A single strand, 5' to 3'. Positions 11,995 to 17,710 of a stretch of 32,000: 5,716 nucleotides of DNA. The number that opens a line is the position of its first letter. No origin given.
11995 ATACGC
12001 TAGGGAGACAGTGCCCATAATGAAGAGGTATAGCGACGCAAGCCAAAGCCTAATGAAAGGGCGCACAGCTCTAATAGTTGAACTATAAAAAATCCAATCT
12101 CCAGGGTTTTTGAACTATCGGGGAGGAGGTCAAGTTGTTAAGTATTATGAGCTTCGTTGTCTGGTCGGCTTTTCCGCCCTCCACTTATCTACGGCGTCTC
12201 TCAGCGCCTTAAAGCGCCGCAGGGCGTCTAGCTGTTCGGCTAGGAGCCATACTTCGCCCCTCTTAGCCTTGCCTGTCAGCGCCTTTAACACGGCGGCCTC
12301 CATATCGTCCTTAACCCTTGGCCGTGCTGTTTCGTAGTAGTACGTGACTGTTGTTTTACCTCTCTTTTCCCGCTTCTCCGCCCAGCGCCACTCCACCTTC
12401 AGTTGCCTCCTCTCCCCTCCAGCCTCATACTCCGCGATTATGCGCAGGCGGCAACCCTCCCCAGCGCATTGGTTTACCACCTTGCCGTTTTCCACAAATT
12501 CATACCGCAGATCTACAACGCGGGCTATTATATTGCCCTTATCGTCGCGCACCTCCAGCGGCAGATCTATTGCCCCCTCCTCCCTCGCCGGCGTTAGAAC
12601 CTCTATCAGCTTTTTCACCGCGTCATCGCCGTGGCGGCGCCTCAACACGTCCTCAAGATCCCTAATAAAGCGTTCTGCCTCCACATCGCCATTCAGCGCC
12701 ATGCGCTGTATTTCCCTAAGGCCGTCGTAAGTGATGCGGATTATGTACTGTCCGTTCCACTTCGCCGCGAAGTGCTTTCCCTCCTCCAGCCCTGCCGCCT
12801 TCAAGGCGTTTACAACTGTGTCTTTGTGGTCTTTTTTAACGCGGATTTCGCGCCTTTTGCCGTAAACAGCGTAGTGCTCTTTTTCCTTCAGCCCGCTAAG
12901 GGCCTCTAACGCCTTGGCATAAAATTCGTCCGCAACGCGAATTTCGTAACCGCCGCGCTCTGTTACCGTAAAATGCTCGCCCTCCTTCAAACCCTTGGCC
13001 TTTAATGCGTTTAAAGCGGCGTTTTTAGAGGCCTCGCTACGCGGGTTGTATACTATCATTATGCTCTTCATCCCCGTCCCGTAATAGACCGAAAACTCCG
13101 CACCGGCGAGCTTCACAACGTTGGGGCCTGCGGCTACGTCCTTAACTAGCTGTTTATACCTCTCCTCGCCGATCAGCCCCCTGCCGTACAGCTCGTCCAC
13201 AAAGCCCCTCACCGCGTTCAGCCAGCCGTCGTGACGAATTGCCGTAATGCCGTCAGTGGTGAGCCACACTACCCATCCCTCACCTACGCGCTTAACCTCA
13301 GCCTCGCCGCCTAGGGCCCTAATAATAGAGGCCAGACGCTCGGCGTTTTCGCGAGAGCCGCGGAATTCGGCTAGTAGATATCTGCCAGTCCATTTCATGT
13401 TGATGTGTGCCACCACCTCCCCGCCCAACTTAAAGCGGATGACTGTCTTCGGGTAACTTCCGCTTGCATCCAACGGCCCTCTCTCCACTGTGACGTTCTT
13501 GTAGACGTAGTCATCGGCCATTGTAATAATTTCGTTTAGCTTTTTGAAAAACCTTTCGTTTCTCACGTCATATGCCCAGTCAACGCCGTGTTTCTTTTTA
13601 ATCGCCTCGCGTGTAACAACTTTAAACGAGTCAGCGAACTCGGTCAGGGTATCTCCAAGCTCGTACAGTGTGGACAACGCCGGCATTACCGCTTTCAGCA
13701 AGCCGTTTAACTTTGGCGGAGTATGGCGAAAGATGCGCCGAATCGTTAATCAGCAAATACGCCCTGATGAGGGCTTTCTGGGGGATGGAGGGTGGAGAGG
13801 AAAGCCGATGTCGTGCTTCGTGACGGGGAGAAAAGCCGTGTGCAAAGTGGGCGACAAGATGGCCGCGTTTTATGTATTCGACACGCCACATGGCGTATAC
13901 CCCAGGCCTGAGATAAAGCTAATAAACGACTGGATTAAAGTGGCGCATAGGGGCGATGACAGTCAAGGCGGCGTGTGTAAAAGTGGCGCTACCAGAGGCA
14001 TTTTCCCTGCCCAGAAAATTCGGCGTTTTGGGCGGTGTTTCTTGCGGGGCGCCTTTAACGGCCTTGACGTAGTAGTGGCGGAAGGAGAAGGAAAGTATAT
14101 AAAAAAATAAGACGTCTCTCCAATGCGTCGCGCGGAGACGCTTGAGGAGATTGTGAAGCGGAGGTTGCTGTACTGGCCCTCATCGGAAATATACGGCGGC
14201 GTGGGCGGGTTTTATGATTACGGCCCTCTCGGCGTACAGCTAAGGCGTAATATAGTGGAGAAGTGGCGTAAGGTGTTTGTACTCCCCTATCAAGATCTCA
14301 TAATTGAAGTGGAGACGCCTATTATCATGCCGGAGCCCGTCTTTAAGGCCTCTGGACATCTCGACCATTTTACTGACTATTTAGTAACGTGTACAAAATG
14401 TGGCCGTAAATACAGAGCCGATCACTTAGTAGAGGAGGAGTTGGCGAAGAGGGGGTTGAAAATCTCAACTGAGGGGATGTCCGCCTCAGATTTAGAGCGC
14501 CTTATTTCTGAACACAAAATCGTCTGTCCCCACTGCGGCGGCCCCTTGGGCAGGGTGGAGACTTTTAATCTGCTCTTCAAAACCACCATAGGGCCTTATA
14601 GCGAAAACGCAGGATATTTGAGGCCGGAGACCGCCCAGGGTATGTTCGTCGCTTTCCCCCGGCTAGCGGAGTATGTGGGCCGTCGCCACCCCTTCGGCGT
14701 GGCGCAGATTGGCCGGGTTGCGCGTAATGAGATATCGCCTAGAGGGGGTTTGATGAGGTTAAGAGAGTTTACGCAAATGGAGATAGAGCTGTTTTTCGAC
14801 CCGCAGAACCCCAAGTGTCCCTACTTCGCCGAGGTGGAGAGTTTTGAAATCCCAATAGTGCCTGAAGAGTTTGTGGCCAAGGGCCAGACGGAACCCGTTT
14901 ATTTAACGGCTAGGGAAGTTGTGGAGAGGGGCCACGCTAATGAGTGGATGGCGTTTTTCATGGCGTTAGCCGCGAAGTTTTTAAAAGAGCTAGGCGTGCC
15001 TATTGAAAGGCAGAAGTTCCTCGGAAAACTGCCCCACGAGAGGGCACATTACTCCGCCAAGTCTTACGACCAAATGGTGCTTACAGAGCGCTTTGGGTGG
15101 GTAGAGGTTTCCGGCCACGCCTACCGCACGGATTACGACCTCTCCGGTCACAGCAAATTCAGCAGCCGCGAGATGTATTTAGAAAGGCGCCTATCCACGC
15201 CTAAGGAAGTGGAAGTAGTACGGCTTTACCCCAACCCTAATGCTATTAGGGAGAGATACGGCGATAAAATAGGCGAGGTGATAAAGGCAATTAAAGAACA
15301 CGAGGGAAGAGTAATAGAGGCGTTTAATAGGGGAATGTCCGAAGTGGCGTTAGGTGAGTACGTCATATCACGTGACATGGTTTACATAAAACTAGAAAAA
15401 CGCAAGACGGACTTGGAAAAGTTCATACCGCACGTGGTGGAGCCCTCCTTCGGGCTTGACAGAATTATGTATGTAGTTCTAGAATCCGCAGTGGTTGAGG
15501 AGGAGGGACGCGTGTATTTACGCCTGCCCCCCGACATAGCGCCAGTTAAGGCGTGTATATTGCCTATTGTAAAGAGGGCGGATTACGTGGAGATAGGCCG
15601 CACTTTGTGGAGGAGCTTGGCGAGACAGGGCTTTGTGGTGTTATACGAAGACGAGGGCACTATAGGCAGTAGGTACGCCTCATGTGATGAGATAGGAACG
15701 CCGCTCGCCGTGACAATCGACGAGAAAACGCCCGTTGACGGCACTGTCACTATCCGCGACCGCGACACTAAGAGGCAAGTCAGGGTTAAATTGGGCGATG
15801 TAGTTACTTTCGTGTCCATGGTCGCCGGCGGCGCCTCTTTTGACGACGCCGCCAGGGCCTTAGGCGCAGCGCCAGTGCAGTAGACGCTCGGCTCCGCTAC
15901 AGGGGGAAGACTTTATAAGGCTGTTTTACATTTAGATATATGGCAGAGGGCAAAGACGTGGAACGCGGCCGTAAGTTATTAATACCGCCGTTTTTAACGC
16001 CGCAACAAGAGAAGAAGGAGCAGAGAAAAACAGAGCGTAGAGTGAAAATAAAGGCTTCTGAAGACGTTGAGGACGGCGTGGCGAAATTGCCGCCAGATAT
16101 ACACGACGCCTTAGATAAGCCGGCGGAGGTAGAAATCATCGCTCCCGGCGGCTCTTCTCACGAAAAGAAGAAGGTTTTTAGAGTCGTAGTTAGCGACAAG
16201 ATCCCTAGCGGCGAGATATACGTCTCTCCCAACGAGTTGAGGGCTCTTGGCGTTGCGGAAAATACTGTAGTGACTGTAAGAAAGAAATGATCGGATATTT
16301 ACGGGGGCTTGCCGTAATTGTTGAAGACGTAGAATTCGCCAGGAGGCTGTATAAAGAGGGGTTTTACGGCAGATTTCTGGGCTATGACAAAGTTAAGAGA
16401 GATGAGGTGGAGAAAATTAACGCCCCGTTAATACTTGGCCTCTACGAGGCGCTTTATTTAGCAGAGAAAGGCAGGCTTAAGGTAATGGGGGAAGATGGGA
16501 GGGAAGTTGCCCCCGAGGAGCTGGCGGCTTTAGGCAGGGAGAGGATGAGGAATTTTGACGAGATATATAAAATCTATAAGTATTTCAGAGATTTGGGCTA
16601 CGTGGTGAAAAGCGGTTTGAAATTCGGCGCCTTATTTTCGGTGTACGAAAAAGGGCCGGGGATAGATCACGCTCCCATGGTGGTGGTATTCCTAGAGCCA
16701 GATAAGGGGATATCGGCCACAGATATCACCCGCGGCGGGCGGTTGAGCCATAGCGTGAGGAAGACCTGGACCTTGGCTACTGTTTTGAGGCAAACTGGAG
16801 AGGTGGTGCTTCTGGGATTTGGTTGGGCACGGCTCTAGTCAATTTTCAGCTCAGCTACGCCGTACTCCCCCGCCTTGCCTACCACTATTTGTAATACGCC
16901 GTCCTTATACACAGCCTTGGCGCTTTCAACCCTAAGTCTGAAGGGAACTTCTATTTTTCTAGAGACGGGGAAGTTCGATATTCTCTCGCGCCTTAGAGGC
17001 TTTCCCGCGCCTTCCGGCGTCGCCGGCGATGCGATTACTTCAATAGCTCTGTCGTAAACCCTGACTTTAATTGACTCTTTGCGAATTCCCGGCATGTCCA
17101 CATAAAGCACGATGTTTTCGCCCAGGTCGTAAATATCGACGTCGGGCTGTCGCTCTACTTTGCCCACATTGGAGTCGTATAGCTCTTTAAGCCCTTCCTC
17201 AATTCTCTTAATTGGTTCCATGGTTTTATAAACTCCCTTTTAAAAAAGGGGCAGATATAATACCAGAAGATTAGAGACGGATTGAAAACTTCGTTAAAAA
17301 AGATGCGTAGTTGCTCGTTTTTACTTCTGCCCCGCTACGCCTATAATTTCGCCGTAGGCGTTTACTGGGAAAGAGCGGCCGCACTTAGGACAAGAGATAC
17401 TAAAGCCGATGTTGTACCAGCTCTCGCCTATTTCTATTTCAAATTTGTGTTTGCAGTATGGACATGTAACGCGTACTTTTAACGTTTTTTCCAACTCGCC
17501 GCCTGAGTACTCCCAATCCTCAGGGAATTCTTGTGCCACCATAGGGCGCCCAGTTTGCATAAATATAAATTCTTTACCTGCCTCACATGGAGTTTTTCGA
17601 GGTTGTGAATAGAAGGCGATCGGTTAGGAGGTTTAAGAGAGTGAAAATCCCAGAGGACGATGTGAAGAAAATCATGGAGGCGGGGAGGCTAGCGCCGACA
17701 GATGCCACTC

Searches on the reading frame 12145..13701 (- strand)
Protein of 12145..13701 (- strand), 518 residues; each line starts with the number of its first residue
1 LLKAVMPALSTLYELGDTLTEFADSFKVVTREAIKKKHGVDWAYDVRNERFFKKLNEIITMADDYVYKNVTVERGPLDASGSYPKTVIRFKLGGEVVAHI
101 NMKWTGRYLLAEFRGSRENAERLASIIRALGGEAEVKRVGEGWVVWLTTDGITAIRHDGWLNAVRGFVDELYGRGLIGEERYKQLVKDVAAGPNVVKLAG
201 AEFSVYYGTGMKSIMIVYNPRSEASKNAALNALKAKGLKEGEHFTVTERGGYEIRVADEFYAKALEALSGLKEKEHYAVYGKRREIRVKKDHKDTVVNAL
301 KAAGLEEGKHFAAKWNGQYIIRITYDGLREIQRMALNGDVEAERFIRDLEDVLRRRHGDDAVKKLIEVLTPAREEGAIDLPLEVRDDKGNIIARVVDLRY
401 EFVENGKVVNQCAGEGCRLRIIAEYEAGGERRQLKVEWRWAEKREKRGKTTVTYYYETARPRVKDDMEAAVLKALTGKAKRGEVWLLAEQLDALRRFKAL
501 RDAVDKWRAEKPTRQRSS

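Call 28: search_protein_families(library=pfam, proteins=[window:12145-13701:-], max_evalue=0.001)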
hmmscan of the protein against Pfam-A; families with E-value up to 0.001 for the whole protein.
window:12145-13701:- (518 aa): 1 family
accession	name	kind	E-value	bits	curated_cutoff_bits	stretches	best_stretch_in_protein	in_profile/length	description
PF07775.16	PaRep2b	-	2.1e-271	901.3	20.4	1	2-512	1-512/512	PaRep2b protein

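Call 77: search_protein_families(library=ncbifam, proteins=[window:12145-13701:-], max_evalue=1e-10)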
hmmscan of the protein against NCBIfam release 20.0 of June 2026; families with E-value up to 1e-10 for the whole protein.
window:12145-13701:- (518 aa): 0 families

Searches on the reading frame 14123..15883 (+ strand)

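Call 28: search_protein_families(library=pfam, proteins=[window:14123-15883:+], max_evalue=0.001)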
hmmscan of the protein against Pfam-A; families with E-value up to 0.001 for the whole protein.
window:14123-15883:+ (586 aa): 2 families
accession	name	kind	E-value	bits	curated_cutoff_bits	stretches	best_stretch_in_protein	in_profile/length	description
PF03129.25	HGTP_anticodon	-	4e-18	65.8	21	1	476-564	1-91/94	Anticodon binding domain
PF00587.30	tRNA-synt_2b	-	3.4e-06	27.7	29.3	1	163-228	10-74/179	tRNA synthetase class II core domain (G, H, P, S and T)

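Call 77: search_protein_families(library=ncbifam, proteins=[window:14123-15883:+], max_evalue=1e-10)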
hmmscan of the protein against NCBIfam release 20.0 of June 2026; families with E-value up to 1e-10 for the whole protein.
window:14123-15883:+ (586 aa): 5 families
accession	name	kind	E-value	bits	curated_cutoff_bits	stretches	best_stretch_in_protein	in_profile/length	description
TIGR00389.1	glyS_dimeric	equivalog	1.2e-172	575.4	243.3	1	4-564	3-561/565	glycine--tRNA ligase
NF003211.1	PRK04173.1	equivalog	8.5e-168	558.9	312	1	5-563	2-453/454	glycine--tRNA ligase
NF011484.0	PRK14894.1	equivalog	1.6e-79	267.5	1050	3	132-227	104-202/539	glycine--tRNA ligase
NF006625.0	PRK09194.1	equivalog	2.8e-16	59.5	558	0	444-564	441-558/559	proline--tRNA ligase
NF008979.1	PRK12325.1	exception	2.7e-13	49.6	550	0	443-562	317-434/437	proline--tRNA ligase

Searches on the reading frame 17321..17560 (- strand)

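Call 28: search_protein_families(library=pfam, proteins=[window:17321-17560:-], max_evalue=0.001)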
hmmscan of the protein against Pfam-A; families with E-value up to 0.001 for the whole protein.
window:17321-17560:- (79 aa): 11 families
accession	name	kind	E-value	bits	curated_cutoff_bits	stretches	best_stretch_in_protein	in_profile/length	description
PF24441.1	DUF7560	-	2e-05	24.7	27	0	55-68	6-19/44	Family of unknown function (DUF7560)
PF13717.11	Zn_ribbon_4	-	2.6e-05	24.5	30.3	0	30-43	2-15/36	zinc-ribbon domain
PF13913.12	zf-C2HC_2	-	0.00016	21.7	27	0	56-64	4-12/25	zinc-finger of a C2HC-type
PF14255.11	Cys_rich_CPXG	-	0.00025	21.3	25.2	0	31-44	1-14/52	Cysteine-rich CPXCG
PF03966.22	Trm112p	-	0.00044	20.5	22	0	32-66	9-37/40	Trm112p-like protein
PF18439.7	zf_UBZ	-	0.00044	20.3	25.6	0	55-71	3-19/32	Ubiquitin-Binding Zinc Finger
PF13248.11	Zn_ribbon_3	-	0.00049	19.9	27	0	31-40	3-11/26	zinc-ribbon domain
PF24460.1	DUF7575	-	0.00056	19.6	28.5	0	55-63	4-12/28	Domain of unknown function (DUF7575)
PF22191.2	IBR_1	-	0.00066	20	27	0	28-45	19-36/47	IBR domain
PF04423.19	Rad50_zn_hook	-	0.00087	19.5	24.3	0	56-66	21-31/52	Rad50 zinc hook motif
PF14353.12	CpXC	-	0.00096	19.6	25.4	0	31-46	1-16/121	CpXC protein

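Call 34: search_protein_families(library=ncbifam, proteins=[window:17321-17560:-], max_evalue=0.001)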
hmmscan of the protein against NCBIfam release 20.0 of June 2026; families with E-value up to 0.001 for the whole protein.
window:17321-17560:- (79 aa): 2 families
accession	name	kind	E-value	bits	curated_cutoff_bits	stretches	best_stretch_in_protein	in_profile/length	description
NF041197.2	CxxC_Se_CxxC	equivalog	4.2e-05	23.6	40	0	55-71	19-35/53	dual CXXC motif small (seleno)protein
NF040506.1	PG0870_Nterm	domain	0.00089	19.3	50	0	23-40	3-21/56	PG0870-related protein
